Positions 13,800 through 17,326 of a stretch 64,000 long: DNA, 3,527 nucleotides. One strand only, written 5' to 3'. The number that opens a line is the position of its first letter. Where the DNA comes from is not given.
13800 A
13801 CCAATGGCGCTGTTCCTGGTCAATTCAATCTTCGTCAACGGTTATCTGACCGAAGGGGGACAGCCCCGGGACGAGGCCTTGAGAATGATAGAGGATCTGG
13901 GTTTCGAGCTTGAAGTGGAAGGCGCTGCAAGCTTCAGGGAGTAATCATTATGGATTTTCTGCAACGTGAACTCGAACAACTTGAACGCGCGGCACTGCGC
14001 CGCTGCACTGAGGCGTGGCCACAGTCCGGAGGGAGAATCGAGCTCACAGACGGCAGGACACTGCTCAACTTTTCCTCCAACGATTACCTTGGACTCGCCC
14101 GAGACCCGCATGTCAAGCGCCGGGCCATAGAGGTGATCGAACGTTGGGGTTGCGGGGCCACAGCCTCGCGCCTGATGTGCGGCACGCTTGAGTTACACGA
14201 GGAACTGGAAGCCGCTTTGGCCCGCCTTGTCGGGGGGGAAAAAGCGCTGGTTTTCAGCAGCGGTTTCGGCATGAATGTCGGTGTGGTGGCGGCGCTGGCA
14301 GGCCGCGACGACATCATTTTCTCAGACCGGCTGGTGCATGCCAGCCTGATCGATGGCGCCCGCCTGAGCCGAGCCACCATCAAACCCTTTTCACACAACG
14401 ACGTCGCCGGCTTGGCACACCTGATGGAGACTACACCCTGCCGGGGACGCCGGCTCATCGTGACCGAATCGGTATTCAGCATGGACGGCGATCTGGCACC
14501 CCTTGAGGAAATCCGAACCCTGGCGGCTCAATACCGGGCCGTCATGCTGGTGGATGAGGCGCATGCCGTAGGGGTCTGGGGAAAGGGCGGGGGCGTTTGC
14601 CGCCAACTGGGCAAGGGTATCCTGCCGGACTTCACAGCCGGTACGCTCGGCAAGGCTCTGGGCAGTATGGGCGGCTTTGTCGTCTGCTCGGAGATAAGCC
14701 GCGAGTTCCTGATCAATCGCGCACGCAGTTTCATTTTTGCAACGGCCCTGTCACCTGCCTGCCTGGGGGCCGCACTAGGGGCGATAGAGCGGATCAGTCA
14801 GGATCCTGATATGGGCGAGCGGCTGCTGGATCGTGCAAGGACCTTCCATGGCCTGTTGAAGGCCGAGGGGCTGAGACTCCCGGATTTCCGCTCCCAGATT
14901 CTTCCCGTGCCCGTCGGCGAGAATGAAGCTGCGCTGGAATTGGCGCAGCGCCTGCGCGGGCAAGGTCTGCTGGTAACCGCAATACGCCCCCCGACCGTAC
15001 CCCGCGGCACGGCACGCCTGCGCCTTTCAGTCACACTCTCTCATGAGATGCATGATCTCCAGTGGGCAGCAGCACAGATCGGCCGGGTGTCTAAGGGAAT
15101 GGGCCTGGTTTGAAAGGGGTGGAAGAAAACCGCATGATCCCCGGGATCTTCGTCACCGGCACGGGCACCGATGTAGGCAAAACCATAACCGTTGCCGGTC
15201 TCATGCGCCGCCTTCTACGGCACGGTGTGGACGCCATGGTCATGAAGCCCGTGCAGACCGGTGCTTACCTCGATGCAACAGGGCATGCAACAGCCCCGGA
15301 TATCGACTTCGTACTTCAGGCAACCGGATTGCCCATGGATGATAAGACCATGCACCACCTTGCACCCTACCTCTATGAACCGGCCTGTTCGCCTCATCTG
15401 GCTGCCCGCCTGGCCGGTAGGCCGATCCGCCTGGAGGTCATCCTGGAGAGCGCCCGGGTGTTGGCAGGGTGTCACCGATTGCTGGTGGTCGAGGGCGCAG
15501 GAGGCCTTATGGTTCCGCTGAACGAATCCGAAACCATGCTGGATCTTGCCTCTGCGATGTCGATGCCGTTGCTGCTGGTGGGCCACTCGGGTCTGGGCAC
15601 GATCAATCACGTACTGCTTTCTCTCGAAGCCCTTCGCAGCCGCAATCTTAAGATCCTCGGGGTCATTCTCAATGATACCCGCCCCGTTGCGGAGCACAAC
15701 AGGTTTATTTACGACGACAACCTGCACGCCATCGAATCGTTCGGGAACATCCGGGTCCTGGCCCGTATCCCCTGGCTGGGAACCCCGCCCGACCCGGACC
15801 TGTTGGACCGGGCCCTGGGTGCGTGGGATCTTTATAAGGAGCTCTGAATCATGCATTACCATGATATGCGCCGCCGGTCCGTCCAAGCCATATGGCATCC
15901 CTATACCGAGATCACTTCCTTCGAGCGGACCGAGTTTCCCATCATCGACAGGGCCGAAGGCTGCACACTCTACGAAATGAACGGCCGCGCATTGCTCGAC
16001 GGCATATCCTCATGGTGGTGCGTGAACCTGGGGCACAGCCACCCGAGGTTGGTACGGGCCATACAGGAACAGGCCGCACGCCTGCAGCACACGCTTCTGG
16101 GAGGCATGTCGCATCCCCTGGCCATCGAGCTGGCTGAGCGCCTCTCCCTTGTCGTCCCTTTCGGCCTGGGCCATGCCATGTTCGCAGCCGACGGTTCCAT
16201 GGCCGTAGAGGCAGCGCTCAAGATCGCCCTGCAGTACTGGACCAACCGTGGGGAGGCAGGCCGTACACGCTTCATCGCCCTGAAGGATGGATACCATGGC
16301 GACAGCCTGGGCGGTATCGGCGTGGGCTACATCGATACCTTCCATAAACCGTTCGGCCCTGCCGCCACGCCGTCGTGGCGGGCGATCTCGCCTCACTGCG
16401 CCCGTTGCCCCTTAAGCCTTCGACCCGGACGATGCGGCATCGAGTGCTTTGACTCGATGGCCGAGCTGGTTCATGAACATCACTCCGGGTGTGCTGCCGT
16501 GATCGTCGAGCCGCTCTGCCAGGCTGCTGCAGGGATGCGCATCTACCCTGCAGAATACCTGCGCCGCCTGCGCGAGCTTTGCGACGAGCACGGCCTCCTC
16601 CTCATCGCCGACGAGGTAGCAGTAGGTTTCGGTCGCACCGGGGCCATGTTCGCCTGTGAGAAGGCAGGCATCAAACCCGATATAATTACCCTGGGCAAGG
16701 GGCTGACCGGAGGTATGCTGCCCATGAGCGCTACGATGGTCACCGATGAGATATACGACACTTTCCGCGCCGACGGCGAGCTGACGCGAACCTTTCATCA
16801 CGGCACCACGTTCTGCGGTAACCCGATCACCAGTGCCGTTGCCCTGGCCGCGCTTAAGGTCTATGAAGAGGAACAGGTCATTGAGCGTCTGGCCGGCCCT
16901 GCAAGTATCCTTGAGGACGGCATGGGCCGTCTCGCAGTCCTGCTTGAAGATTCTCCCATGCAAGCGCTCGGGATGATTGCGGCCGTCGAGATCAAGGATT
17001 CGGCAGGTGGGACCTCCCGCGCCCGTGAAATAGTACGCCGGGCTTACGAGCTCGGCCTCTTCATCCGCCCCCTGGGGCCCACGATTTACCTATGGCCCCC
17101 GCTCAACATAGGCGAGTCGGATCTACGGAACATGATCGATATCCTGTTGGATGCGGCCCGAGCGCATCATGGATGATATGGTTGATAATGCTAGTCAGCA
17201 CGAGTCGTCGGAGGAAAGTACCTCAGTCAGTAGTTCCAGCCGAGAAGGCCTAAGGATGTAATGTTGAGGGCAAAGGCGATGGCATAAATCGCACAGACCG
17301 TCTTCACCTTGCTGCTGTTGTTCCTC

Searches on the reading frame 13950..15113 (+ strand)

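Call 73: search_protein_families(library=pfam, proteins=[window:13950-15113:+], max_evalue=0.0001)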
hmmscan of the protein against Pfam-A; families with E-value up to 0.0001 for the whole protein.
window:13950-15113:+ (387 aa): 1 family
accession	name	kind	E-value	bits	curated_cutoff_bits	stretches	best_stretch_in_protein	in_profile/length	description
PF00155.27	Aminotran_1_2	-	1.3e-57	196.1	19.7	1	37-367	2-353/361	Aminotransferase class I and II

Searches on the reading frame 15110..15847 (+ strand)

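Call 74: search_protein_families(library=pfam, proteins=[window:15110-15847:+], max_evalue=0.0001)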
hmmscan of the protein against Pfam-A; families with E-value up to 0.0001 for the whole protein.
window:15110-15847:+ (245 aa): 2 families
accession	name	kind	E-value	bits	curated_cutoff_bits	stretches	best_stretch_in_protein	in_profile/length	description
PF13500.12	AAA_26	-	4.4e-52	177.3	27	1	12-223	2-191/198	AAA domain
PF01656.29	CbiA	-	5.9e-09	36.4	25.4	1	13-222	1-111/125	CobQ/CobB/MinD/ParA nucleotide binding domain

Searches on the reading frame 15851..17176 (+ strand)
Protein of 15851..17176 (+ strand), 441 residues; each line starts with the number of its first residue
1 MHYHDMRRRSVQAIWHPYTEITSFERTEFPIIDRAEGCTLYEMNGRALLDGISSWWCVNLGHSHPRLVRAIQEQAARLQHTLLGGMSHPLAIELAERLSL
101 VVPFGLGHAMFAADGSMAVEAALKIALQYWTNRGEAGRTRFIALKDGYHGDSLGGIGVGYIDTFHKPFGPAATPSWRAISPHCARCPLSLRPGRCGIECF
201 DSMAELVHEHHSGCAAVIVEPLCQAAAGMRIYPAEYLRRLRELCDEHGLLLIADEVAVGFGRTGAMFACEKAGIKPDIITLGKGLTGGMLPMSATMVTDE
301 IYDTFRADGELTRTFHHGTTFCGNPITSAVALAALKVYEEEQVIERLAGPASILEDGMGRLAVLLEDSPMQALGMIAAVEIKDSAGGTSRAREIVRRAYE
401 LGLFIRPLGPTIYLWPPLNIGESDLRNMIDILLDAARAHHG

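Call 74: search_protein_families(library=pfam, proteins=[window:15851-17176:+], max_evalue=0.0001)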
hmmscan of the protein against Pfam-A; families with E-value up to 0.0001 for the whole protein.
window:15851-17176:+ (441 aa): 1 family
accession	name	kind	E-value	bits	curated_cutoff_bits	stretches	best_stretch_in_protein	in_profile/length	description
PF00202.27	Aminotran_3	-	1.1e-94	317.8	30.5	1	31-434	12-401/403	Aminotransferase class-III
